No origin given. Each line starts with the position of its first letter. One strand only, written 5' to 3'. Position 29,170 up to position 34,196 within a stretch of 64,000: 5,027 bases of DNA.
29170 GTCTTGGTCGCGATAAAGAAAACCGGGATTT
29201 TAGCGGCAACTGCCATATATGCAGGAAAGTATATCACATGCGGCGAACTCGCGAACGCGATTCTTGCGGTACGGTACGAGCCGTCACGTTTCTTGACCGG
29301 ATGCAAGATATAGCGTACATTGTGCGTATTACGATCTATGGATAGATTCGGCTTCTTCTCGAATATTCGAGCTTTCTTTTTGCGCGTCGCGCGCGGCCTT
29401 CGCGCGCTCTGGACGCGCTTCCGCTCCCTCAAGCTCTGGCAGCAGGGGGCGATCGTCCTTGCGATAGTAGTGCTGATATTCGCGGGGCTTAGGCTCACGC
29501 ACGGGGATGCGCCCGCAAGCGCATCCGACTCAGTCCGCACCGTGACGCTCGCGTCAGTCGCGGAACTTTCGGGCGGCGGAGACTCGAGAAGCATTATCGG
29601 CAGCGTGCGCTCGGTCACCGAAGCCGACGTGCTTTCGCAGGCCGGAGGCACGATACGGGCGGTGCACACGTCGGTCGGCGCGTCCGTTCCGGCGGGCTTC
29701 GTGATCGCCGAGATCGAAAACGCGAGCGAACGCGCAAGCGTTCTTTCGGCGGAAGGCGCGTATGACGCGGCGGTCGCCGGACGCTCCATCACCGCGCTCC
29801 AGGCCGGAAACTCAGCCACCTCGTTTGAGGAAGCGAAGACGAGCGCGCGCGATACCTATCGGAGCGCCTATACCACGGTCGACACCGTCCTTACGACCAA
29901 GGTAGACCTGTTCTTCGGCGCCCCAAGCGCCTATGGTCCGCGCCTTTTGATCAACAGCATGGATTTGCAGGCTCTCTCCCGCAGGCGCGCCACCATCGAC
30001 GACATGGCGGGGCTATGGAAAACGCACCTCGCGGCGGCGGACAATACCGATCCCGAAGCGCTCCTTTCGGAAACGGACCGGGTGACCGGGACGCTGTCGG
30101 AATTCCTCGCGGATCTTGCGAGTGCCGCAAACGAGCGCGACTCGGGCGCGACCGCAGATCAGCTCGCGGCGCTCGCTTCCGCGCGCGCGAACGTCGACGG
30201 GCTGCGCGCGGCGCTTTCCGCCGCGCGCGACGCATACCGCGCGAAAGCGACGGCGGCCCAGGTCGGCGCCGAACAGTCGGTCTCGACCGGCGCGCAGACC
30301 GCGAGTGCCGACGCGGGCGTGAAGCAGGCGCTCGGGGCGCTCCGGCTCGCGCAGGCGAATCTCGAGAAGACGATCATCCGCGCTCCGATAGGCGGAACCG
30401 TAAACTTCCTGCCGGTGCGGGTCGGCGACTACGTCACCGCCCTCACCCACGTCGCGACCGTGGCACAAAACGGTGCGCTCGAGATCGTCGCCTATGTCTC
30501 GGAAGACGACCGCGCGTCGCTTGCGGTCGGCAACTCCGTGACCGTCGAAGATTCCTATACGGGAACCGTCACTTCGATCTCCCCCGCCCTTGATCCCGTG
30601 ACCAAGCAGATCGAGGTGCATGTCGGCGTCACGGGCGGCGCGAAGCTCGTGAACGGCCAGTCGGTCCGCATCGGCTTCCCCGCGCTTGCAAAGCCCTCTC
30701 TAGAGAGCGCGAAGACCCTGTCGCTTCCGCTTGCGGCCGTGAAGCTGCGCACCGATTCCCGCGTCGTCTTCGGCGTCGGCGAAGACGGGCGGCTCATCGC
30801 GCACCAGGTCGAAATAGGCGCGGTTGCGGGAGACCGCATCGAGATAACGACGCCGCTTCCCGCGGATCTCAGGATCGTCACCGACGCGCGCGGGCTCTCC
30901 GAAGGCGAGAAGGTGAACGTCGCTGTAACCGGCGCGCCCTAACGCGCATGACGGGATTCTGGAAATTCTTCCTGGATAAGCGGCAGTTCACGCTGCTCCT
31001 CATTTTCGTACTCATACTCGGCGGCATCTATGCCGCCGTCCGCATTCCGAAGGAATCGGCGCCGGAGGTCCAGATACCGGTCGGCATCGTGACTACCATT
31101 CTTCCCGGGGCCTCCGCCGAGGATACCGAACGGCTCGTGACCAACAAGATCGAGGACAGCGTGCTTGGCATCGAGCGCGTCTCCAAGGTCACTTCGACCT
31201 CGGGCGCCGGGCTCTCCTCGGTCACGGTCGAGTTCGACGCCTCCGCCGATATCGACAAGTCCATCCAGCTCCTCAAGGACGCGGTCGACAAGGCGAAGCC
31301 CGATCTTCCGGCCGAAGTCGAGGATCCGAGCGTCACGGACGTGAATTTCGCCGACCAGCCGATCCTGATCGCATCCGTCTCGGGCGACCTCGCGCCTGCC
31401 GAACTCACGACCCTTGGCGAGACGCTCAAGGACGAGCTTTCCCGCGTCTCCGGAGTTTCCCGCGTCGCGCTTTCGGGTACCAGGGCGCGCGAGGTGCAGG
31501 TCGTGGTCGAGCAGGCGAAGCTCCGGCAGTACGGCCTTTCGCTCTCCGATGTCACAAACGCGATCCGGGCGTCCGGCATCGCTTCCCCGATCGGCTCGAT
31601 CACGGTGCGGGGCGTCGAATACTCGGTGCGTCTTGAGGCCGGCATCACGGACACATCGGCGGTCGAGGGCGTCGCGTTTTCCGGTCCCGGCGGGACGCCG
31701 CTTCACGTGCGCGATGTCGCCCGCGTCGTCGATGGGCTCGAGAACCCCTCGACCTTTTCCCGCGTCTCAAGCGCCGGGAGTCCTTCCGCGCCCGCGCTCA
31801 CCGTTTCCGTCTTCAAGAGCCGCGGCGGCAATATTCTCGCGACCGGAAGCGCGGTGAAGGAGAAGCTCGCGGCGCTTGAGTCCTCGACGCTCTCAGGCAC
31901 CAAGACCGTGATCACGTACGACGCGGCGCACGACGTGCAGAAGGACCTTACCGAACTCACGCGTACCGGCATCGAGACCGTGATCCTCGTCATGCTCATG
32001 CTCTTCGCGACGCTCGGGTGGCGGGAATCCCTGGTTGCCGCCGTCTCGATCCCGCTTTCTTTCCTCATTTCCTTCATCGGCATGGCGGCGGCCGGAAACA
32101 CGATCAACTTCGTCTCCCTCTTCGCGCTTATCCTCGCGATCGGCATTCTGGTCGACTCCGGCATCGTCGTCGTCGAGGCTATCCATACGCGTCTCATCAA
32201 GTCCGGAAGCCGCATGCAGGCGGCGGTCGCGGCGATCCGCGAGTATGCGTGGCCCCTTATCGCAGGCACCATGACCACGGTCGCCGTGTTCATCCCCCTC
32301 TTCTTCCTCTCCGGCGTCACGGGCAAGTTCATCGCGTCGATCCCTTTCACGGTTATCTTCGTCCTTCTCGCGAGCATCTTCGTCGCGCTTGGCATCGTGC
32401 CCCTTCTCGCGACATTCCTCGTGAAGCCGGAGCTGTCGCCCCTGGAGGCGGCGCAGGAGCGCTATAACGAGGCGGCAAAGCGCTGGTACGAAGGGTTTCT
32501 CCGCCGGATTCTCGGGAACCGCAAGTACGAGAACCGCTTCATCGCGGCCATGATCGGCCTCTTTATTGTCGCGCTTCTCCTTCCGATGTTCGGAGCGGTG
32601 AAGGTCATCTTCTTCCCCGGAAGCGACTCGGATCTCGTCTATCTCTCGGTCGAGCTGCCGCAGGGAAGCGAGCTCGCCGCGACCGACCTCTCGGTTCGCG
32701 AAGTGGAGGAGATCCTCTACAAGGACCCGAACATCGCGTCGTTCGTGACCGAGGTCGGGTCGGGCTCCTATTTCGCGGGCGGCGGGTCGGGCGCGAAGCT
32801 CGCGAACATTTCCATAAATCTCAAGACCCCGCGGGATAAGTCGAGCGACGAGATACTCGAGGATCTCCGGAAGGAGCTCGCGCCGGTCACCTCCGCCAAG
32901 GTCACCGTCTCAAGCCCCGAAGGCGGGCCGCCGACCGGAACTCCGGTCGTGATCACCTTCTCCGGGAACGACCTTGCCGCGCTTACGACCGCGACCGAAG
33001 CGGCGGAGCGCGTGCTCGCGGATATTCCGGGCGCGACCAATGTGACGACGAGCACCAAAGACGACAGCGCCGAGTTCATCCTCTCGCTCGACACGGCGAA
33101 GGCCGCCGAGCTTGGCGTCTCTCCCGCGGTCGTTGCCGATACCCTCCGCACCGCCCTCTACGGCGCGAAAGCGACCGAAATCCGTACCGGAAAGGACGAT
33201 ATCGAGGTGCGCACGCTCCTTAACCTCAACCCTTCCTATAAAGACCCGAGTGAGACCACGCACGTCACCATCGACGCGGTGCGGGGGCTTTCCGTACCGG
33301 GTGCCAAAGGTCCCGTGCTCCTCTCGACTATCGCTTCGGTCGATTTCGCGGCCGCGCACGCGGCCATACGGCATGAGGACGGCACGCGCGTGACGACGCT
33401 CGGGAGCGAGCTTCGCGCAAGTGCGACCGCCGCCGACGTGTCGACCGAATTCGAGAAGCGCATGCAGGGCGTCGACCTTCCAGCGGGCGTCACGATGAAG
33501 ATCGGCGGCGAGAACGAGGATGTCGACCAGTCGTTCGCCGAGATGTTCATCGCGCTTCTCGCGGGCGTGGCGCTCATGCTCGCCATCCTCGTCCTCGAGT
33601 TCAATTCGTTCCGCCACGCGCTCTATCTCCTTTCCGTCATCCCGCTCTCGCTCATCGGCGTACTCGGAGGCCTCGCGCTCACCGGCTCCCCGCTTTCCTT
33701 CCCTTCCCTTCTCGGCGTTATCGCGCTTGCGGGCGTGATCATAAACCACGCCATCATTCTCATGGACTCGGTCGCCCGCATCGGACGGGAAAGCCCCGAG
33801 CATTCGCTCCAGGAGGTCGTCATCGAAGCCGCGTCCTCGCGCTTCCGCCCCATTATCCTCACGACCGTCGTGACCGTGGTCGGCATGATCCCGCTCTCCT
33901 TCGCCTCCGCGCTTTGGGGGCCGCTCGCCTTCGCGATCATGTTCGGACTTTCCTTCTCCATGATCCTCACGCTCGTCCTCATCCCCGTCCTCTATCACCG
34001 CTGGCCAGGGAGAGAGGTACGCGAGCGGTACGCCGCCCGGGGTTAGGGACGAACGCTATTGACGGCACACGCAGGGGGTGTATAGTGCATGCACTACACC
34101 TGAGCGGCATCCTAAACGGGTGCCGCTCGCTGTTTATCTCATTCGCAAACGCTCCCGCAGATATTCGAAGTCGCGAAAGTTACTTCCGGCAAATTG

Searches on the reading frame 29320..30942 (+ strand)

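Call 16: search_protein_families(library=pfam, max_evalue=0.001, proteins=[window:29320-30942:+])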
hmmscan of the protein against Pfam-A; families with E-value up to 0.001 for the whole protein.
window:29320-30942:+ (540 aa): 2 families
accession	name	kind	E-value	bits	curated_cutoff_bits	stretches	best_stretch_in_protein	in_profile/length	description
PF13437.12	HlyD_3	-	1.4e-16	61.6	22.2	1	353-440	2-96/106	HlyD family secretion protein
PF16576.10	HlyD_D23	-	5.1e-10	39.4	30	1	299-435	56-199/214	Barrel-sandwich domain of CusB or HlyD membrane-fusion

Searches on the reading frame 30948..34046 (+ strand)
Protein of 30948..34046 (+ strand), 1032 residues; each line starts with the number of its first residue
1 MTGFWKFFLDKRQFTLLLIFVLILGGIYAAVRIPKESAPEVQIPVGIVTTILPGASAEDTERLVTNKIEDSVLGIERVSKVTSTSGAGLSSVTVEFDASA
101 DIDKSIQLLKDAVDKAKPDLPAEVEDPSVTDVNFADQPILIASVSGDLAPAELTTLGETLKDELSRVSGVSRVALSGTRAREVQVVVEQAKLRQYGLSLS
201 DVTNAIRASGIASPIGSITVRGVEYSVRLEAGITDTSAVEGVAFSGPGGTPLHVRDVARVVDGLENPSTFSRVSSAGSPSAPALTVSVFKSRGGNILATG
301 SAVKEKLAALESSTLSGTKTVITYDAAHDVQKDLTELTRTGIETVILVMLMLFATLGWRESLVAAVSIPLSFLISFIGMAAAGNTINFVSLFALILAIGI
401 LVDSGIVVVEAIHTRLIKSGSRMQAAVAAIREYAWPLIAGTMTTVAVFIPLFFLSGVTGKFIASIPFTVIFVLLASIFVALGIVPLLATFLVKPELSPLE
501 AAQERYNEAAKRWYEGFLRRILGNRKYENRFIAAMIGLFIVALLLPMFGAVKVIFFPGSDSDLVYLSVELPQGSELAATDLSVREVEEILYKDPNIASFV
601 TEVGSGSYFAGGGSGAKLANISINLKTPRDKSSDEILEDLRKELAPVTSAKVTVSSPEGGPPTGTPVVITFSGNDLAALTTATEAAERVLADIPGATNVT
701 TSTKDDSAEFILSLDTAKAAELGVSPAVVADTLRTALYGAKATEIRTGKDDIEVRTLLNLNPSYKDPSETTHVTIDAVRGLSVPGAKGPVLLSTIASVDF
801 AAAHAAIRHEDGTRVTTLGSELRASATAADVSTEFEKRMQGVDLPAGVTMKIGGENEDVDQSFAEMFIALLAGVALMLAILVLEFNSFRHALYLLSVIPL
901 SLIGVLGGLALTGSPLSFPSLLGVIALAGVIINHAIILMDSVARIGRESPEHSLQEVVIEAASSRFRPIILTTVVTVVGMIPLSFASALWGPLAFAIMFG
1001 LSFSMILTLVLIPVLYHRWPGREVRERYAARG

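Call 16: search_protein_families(library=pfam, max_evalue=0.001, proteins=[window:30948-34046:+])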
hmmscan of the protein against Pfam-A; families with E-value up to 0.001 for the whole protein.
window:30948-34046:+ (1032 aa): 2 families
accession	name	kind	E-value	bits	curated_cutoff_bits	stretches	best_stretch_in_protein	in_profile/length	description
PF00873.25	ACR_tran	-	1.9e-192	642.1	28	1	5-1016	2-1017/1021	AcrB/AcrD/AcrF family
PF02355.23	SecD_SecF_C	-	9.2e-07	28.9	20.5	1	863-1006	30-173/189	Protein export membrane protein SecD/SecF, C-terminal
